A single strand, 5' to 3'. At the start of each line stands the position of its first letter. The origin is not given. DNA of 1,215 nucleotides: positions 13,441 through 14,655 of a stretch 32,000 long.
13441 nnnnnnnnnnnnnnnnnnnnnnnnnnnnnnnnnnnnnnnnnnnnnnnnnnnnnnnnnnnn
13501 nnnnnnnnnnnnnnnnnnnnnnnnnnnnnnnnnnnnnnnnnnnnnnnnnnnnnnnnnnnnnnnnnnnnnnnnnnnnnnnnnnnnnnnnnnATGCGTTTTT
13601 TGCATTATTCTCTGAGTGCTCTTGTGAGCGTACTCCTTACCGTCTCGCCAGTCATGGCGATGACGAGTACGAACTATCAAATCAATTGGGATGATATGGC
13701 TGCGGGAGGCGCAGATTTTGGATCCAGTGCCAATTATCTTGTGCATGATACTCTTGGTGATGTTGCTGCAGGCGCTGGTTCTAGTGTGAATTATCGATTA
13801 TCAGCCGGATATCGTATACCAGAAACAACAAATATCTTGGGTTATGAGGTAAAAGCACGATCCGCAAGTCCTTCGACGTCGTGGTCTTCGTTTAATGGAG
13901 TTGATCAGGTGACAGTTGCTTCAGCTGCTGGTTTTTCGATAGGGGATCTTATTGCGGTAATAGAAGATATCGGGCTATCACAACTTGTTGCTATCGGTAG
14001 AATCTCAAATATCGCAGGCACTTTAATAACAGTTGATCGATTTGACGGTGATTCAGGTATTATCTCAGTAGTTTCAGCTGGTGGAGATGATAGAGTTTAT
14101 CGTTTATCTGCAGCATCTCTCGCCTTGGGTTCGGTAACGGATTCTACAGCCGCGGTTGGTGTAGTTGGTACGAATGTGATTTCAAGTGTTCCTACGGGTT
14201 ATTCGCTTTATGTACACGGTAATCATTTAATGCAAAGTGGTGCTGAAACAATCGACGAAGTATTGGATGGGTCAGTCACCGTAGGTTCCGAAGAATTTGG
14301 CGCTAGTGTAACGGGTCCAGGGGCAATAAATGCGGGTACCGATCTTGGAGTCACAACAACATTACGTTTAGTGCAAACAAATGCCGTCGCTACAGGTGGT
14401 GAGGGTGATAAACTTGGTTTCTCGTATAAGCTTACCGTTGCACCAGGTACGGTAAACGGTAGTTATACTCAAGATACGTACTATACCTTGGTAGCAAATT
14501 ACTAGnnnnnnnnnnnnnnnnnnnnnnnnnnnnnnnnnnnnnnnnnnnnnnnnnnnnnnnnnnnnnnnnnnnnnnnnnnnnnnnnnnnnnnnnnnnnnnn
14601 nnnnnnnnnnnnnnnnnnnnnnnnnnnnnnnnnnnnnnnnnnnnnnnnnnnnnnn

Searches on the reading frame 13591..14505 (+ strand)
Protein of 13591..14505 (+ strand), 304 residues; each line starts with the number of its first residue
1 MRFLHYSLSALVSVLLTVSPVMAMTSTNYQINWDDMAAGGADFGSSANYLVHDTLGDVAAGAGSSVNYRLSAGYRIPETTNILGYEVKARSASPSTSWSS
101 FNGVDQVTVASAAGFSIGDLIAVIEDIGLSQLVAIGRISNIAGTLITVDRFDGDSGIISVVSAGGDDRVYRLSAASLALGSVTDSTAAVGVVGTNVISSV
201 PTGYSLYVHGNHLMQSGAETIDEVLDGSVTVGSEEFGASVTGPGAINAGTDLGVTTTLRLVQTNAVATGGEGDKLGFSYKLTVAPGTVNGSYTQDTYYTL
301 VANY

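Call 7: search_protein_families(library=pfam, proteins=[window:13591-14505:+], max_evalue=0.001)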
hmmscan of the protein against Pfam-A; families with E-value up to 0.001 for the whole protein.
window:13591-14505:+ (304 aa): 0 families

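Call 62: search_protein_families(library=phrogs, proteins=[window:13591-14505:+], max_evalue=0.01)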
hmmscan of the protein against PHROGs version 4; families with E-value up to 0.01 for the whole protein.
window:13591-14505:+ (304 aa): 0 families

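Call 63: search_protein_families(library=ncbifam, proteins=[window:13591-14505:+], max_evalue=0.01)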
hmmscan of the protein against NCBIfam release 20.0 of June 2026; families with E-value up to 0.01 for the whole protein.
window:13591-14505:+ (304 aa): 2 families
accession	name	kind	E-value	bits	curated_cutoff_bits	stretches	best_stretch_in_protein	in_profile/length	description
NF058579.1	CPR_pilus_PamT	equivalog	5e-09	35.9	240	1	8-81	9-84/241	CPR-type pilus protein PamT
NF058581.1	CPR_Pam_pilin_C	domain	0.0029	17.7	55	0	174-304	3-148/148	Pam pilus system pilin subunit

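Call 94: search_solved_structures(query=window:13591-14505:+, max_evalue=10, show_alignments=1)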
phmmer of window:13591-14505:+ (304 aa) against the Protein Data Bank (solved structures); distinct sequences matched with E-value up to 10: 1.
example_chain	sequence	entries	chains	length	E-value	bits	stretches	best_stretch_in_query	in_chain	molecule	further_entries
8s80_A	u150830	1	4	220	0.41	13.4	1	226-284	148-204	S-layer protein sap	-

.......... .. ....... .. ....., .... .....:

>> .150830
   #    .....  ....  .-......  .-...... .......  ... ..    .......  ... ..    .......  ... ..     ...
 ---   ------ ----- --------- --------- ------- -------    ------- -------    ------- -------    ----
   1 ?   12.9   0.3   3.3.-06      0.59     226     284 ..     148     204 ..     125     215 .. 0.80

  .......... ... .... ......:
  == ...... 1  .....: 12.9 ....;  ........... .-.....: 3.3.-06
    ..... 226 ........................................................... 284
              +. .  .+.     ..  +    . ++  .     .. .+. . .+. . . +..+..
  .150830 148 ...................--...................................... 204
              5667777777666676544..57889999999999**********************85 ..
